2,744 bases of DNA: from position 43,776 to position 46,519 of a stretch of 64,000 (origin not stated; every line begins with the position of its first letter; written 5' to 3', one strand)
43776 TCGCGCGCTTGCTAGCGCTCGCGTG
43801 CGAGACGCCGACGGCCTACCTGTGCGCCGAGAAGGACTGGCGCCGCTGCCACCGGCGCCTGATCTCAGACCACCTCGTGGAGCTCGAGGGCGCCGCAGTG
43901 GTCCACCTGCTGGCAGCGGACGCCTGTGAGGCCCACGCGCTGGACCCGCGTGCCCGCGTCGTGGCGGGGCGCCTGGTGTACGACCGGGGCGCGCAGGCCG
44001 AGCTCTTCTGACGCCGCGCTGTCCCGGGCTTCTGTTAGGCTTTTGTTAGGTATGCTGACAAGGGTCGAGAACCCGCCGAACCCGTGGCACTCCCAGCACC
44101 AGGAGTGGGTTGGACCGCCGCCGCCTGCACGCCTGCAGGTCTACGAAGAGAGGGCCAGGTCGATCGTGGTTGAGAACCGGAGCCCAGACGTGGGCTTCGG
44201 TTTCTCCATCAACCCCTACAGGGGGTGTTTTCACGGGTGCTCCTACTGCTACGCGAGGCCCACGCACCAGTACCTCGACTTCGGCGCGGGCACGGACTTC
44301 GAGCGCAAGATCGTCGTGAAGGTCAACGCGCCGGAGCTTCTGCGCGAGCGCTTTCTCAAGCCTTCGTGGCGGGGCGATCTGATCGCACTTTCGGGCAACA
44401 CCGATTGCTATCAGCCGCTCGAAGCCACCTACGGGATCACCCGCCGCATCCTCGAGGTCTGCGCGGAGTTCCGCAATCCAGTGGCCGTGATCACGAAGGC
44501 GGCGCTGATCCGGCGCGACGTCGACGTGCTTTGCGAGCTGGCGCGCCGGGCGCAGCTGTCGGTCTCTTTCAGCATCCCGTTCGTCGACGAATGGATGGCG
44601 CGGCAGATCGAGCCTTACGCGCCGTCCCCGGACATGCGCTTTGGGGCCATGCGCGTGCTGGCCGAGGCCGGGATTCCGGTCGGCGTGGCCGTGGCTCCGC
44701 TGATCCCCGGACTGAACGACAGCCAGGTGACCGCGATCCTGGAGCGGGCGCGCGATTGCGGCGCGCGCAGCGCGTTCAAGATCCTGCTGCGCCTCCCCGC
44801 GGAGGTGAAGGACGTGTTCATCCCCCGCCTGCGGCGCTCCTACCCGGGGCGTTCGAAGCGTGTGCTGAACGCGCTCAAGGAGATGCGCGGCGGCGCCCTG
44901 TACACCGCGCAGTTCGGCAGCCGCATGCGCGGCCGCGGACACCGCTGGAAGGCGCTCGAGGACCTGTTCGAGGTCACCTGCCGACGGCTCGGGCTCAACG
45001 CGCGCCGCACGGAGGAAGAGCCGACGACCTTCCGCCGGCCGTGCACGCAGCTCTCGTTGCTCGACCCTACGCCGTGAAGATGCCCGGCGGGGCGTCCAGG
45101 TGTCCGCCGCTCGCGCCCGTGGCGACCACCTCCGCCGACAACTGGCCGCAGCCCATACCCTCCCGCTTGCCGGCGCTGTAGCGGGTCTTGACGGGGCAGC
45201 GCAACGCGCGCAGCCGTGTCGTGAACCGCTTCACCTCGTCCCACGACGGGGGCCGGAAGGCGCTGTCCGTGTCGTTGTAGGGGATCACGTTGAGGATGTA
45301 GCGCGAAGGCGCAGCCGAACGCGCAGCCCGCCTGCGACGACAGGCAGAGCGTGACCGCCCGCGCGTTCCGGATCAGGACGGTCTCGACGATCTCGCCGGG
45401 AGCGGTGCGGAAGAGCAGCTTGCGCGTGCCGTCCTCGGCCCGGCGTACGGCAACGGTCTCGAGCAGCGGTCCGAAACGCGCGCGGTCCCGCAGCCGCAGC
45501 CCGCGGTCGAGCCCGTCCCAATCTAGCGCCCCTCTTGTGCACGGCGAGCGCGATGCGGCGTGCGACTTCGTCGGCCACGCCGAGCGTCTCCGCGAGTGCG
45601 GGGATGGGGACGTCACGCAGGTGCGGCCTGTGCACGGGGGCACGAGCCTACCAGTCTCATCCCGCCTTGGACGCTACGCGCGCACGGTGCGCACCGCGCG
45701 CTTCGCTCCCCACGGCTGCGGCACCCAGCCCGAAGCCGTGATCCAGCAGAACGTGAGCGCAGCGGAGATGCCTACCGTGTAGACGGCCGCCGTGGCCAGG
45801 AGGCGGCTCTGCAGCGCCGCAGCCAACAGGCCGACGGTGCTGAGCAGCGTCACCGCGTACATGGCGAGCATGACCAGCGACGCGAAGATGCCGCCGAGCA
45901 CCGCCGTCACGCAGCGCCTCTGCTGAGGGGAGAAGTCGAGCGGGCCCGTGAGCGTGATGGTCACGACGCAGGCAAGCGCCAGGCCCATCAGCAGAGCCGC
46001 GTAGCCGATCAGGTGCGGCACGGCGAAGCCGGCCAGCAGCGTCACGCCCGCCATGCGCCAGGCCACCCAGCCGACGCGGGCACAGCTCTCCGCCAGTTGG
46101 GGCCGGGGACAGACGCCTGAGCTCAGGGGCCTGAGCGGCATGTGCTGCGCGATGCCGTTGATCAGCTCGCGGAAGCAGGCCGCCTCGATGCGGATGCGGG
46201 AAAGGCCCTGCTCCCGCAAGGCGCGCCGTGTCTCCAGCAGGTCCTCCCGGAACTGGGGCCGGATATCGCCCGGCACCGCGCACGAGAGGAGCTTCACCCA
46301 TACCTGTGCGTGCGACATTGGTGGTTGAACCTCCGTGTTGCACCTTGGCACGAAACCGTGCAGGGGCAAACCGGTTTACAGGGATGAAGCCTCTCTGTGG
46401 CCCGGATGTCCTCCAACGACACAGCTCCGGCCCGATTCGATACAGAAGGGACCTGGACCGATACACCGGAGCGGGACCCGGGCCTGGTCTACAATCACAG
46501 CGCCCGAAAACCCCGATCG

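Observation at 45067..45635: rlmN reduced to a roughly 570-nt remnant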

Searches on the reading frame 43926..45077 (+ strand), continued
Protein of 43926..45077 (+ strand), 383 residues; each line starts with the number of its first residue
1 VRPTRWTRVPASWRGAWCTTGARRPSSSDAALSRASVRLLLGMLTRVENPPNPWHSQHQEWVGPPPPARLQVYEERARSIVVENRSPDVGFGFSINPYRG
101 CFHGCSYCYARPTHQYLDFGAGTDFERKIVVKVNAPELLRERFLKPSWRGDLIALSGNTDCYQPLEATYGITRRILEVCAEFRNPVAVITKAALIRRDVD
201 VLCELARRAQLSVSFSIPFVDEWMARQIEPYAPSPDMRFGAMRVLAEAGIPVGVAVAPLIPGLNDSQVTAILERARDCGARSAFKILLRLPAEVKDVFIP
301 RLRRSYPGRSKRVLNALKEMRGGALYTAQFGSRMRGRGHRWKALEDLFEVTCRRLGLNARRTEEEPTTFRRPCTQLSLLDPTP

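Call 64: search_protein_families(library=ncbifam, max_evalue=1e-40, proteins=[L025:1272-2327:-, P0076, P0089, P0091, P0185, P0092, P0103])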
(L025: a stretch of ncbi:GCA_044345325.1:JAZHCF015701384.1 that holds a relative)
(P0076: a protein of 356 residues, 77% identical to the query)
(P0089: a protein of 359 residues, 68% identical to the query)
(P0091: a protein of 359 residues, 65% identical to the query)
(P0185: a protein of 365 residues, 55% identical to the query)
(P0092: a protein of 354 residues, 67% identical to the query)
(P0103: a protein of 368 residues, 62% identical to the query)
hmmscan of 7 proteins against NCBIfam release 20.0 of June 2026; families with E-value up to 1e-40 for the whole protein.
L025:1272-2327:- (352 aa): 8 families
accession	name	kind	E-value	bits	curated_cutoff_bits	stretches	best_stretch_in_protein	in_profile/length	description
NF011040.0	PRK14470.1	equivalog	1.7e-78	264.5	441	1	12-332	10-334/338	ribosomal RNA large subunit methyltransferase N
TIGR00048.1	rRNA_mod_RlmN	equivalog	4.3e-66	223.3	290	1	59-332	69-345/355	dual-specificity RNA methyltransferase RlmN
NF000424.4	CfrAB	exception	1.9e-51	175.4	530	1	54-330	53-337/338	Cfr family 23S rRNA (adenine(2503)-C(8))-methyltransferase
NF011034.0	PRK14464.1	equivalog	1.1e-49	169.1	422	1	64-337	68-334/348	RNA methyltransferase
TIGR04432.1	rSAM_Cfr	equivalog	1.2e-49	169.5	550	1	53-330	54-339/341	Cfr family 23S rRNA (adenine(2503)-C(8))-methyltransferase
NF011031.0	PRK14461.1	equivalog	1.3e-49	169.2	601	1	49-333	61-365/372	ribosomal RNA large subunit methyltransferase N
NF011024.0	PRK14453.1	equivalog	4e-49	167.7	468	1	56-332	59-343/348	23S rRNA (adenine(2503)-C(8))-methyltransferase Cfr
NF008396.0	PRK11194.1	equivalog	1.9e-42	145.5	633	1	61-334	77-358/379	dual-specificity RNA methyltransferase RlmN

P0076 (356 aa): 8 families
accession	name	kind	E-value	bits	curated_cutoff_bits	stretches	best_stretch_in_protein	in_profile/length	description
NF011040.0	PRK14470.1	equivalog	2.2e-81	274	441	1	14-336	12-334/338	ribosomal RNA large subunit methyltransferase N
TIGR00048.1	rRNA_mod_RlmN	equivalog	7.2e-69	232.4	290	1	46-337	53-346/355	dual-specificity RNA methyltransferase RlmN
NF000424.4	CfrAB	exception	9.7e-48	163.2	530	1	68-334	65-337/338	Cfr family 23S rRNA (adenine(2503)-C(8))-methyltransferase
NF011031.0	PRK14461.1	equivalog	7.1e-47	160.2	601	1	46-337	54-365/372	ribosomal RNA large subunit methyltransferase N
TIGR04432.1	rSAM_Cfr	equivalog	2e-46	158.8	550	1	65-334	62-339/341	Cfr family 23S rRNA (adenine(2503)-C(8))-methyltransferase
NF011024.0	PRK14453.1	equivalog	6.2e-46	157.2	468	1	69-336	70-343/348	23S rRNA (adenine(2503)-C(8))-methyltransferase Cfr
NF011034.0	PRK14464.1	equivalog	3.6e-45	154.3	422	1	70-339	70-332/348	RNA methyltransferase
NF008396.0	PRK11194.1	equivalog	4.9e-44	150.7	633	1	66-337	78-357/379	dual-specificity RNA methyltransferase RlmN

P0089 (359 aa): 8 families
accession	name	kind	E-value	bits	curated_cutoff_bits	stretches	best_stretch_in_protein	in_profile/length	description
NF011040.0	PRK14470.1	equivalog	1.3e-76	258.3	441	1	66-341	60-336/338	ribosomal RNA large subunit methyltransferase N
TIGR00048.1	rRNA_mod_RlmN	equivalog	1.7e-68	231.1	290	1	71-339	74-345/355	dual-specificity RNA methyltransferase RlmN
NF011034.0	PRK14464.1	equivalog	4.6e-49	167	422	1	73-340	70-330/348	RNA methyltransferase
NF011031.0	PRK14461.1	equivalog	1.7e-48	165.5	601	1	56-339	61-364/372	ribosomal RNA large subunit methyltransferase N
NF000424.4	CfrAB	exception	9.4e-48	163.3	530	1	70-337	64-337/338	Cfr family 23S rRNA (adenine(2503)-C(8))-methyltransferase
TIGR04432.1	rSAM_Cfr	equivalog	1.2e-46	159.6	550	1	31-337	26-339/341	Cfr family 23S rRNA (adenine(2503)-C(8))-methyltransferase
NF008396.0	PRK11194.1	equivalog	4.5e-46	157.4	633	1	70-339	79-356/379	dual-specificity RNA methyltransferase RlmN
NF011024.0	PRK14453.1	equivalog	1.5e-45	155.9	468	1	73-338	71-342/348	23S rRNA (adenine(2503)-C(8))-methyltransferase Cfr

P0091 (359 aa): 8 families
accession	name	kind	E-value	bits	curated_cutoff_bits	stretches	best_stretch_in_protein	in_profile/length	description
NF011040.0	PRK14470.1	equivalog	1.7e-78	264.5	441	1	66-339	60-334/338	ribosomal RNA large subunit methyltransferase N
TIGR00048.1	rRNA_mod_RlmN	equivalog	1.9e-69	234.3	290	1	70-339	70-345/355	dual-specificity RNA methyltransferase RlmN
NF011031.0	PRK14461.1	equivalog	6.7e-51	173.4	601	1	5-339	9-364/372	ribosomal RNA large subunit methyltransferase N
NF011034.0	PRK14464.1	equivalog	1.5e-49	168.7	422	1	73-344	70-334/348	RNA methyltransferase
NF008396.0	PRK11194.1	equivalog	2.1e-48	165.1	633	1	55-341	61-358/379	dual-specificity RNA methyltransferase RlmN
NF000424.4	CfrAB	exception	7.8e-45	153.7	530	1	74-337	68-337/338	Cfr family 23S rRNA (adenine(2503)-C(8))-methyltransferase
TIGR04432.1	rSAM_Cfr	equivalog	1.7e-43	149.2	550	1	78-337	74-339/341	Cfr family 23S rRNA (adenine(2503)-C(8))-methyltransferase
NF011024.0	PRK14453.1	equivalog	1.2e-42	146.4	468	1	77-338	75-342/348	23S rRNA (adenine(2503)-C(8))-methyltransferase Cfr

P0185 (365 aa): 8 families
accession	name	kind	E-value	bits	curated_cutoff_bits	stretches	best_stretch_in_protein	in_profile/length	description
TIGR00048.1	rRNA_mod_RlmN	equivalog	1.3e-79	267.7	290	1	25-347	26-346/355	dual-specificity RNA methyltransferase RlmN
NF011040.0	PRK14470.1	equivalog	5.3e-73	246.4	441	1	55-348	41-336/338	ribosomal RNA large subunit methyltransferase N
NF011031.0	PRK14461.1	equivalog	7.2e-59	199.7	601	1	3-349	7-367/372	ribosomal RNA large subunit methyltransferase N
NF000424.4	CfrAB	exception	7.7e-55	186.6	530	1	29-344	20-337/338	Cfr family 23S rRNA (adenine(2503)-C(8))-methyltransferase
NF008396.0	PRK11194.1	equivalog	7.2e-54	183.1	633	1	27-347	34-357/379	dual-specificity RNA methyltransferase RlmN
TIGR04432.1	rSAM_Cfr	equivalog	2.1e-52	178.5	550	1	27-344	20-339/341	Cfr family 23S rRNA (adenine(2503)-C(8))-methyltransferase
NF011024.0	PRK14453.1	equivalog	6.6e-52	176.9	468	1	29-347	24-344/348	23S rRNA (adenine(2503)-C(8))-methyltransferase Cfr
NF011034.0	PRK14464.1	equivalog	4e-51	173.8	422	1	76-349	67-332/348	RNA methyltransferase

P0092 (354 aa): 8 families
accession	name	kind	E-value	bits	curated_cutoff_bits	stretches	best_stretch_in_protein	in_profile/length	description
NF011040.0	PRK14470.1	equivalog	3.5e-76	256.9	441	1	19-333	19-333/338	ribosomal RNA large subunit methyltransferase N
TIGR00048.1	rRNA_mod_RlmN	equivalog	4e-72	243.1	290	1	64-337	72-348/355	dual-specificity RNA methyltransferase RlmN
NF011031.0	PRK14461.1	equivalog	1.7e-53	182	601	1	46-334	56-364/372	ribosomal RNA large subunit methyltransferase N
NF011034.0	PRK14464.1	equivalog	1e-51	175.8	422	1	65-341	67-336/348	RNA methyltransferase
NF000424.4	CfrAB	exception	3.7e-51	174.5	530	1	69-332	68-337/338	Cfr family 23S rRNA (adenine(2503)-C(8))-methyltransferase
NF008396.0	PRK11194.1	equivalog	8.2e-50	169.7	633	1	67-335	81-357/379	dual-specificity RNA methyltransferase RlmN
TIGR04432.1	rSAM_Cfr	equivalog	4.4e-49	167.6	550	1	71-332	72-339/341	Cfr family 23S rRNA (adenine(2503)-C(8))-methyltransferase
NF011024.0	PRK14453.1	equivalog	2.4e-48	165.2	468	1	71-332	74-341/348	23S rRNA (adenine(2503)-C(8))-methyltransferase Cfr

P0103 (368 aa): 8 families
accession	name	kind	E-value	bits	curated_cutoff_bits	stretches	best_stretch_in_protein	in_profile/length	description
NF011040.0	PRK14470.1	equivalog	2.2e-80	270.7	441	1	33-347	19-333/338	ribosomal RNA large subunit methyltransferase N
TIGR00048.1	rRNA_mod_RlmN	equivalog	1.5e-64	218.2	290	1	81-348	75-345/355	dual-specificity RNA methyltransferase RlmN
NF011031.0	PRK14461.1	equivalog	7.4e-54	183.2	601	1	53-347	51-363/372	ribosomal RNA large subunit methyltransferase N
NF000424.4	CfrAB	exception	7.1e-47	160.4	530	1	78-346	63-337/338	Cfr family 23S rRNA (adenine(2503)-C(8))-methyltransferase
TIGR04432.1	rSAM_Cfr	equivalog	6.3e-46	157.2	550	1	78-346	65-339/341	Cfr family 23S rRNA (adenine(2503)-C(8))-methyltransferase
NF011024.0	PRK14453.1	equivalog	8.2e-46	156.8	468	1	77-346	66-341/348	23S rRNA (adenine(2503)-C(8))-methyltransferase Cfr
NF011034.0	PRK14464.1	equivalog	1.5e-45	155.5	422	1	81-348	69-329/348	RNA methyltransferase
NF008396.0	PRK11194.1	equivalog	1.4e-41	142.6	633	1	82-347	82-355/379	dual-specificity RNA methyltransferase RlmN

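Call 66: list_cluster_members(proteins=[P0076, P0089, P0091, P0092, P0103, P0109, P0113, P0119, P0126, P0075])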
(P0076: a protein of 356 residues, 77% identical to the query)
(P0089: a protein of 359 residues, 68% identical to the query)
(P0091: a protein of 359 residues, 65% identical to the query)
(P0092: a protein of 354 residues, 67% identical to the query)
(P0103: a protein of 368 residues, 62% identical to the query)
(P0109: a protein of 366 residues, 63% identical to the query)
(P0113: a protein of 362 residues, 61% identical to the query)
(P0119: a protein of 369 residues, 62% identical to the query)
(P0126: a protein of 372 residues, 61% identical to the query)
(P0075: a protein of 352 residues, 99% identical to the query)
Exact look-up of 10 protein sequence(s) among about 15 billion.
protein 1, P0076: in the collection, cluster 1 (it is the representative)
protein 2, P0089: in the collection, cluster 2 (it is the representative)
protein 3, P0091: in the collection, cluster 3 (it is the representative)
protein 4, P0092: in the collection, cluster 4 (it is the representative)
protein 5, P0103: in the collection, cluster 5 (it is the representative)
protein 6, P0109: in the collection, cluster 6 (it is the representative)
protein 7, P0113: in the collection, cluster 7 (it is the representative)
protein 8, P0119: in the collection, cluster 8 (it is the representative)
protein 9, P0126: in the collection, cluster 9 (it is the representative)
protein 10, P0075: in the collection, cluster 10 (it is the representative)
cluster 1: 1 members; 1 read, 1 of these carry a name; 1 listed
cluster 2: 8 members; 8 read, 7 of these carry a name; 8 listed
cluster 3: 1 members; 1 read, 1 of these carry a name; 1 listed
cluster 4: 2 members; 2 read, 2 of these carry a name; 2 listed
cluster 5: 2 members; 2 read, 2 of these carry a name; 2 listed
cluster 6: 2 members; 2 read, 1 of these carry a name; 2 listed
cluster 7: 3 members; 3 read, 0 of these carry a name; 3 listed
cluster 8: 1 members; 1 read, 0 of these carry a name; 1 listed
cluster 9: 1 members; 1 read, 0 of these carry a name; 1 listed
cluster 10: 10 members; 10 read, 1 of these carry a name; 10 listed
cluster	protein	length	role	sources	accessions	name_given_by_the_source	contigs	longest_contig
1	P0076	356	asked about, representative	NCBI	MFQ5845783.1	MAG: 23S rRNA (adenine(2503)-C(2))-methyltransferase RlmN [Planctomycetota bacterium]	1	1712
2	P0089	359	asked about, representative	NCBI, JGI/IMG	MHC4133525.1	MAG: 23S rRNA (adenine(2503)-C(2))-methyltransferase RlmN [Planctomycetota bacterium] | 23S rRNA (adenine2503-C2)-methyltransferase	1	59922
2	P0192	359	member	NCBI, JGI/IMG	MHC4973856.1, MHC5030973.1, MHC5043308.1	MAG: radical SAM protein [Planctomycetota bacterium] | 23S rRNA (adenine2503-C2)-methyltransferase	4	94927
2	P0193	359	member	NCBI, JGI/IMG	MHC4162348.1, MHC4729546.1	MAG: 23S rRNA (adenine(2503)-C(2))-methyltransferase RlmN [Planctomycetota bacterium] | 23S rRNA (adenine2503-C2)-methyltransferase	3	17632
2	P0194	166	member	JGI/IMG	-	23S rRNA (adenine2503-C2)-methyltransferase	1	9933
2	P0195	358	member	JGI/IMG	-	23S rRNA (adenine2503-C2)-methyltransferase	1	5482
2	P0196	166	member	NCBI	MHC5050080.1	MAG: hypothetical protein ACYTGK_05650 [Planctomycetota bacterium]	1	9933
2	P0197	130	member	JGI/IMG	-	adenine C2-methylase RlmN of 23S rRNA A2503 and tRNA A37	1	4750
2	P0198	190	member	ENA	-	-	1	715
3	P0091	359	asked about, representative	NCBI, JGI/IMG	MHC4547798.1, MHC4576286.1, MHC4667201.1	MAG: radical SAM protein [Planctomycetota bacterium] | 23S rRNA (adenine2503-C2)-methyltransferase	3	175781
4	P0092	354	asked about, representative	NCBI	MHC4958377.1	MAG: 23S rRNA (adenine(2503)-C(2))-methyltransferase RlmN [Planctomycetota bacterium]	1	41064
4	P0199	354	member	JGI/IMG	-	23S rRNA (adenine2503-C2)-methyltransferase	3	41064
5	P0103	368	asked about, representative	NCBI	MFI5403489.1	MAG: radical SAM protein [Planctomycetota bacterium]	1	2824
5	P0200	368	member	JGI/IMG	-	23S rRNA (adenine2503-C2)-methyltransferase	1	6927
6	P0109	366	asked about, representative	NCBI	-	-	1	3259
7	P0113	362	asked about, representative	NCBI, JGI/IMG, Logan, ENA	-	-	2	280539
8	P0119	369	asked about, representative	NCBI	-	-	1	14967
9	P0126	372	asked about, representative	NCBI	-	-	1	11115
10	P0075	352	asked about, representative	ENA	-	-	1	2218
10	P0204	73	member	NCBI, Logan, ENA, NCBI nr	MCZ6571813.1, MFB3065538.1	MAG: hypothetical protein ACE10D_03390 [Planctomycetota bacterium] | hypothetical protein [Planctomycetota bacterium]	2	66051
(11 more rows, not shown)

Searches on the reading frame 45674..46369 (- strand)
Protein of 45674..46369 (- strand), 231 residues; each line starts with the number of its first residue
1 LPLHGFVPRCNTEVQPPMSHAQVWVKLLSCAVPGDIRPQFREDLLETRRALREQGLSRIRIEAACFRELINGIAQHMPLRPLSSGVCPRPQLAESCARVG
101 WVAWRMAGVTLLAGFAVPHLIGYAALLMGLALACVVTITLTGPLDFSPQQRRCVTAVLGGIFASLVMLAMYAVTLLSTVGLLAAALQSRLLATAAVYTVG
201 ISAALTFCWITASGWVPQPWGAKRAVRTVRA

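Call 4: search_protein_families(library=ncbifam, max_evalue=1, proteins=[window:45674-46369:-])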
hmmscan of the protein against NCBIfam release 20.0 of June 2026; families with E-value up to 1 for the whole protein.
window:45674-46369:- (231 aa): 0 families

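Call 5: search_protein_families(library=pfam, max_evalue=1, proteins=[window:45674-46369:-])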
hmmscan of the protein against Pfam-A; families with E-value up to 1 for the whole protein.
window:45674-46369:- (231 aa): 1 family
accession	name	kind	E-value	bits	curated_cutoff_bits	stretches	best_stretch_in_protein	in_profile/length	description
PF13210.11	DUF4018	-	0.43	10.8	25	1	153-205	59-111/198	Domain of unknown function (DUF4018)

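Call 22: find_encoding_contigs(protein=window:45674-46369:-, flank=10000, max_places=10)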
Protein window:45674-46369:- (231 aa): no gene with exactly this product is on record in the collection.
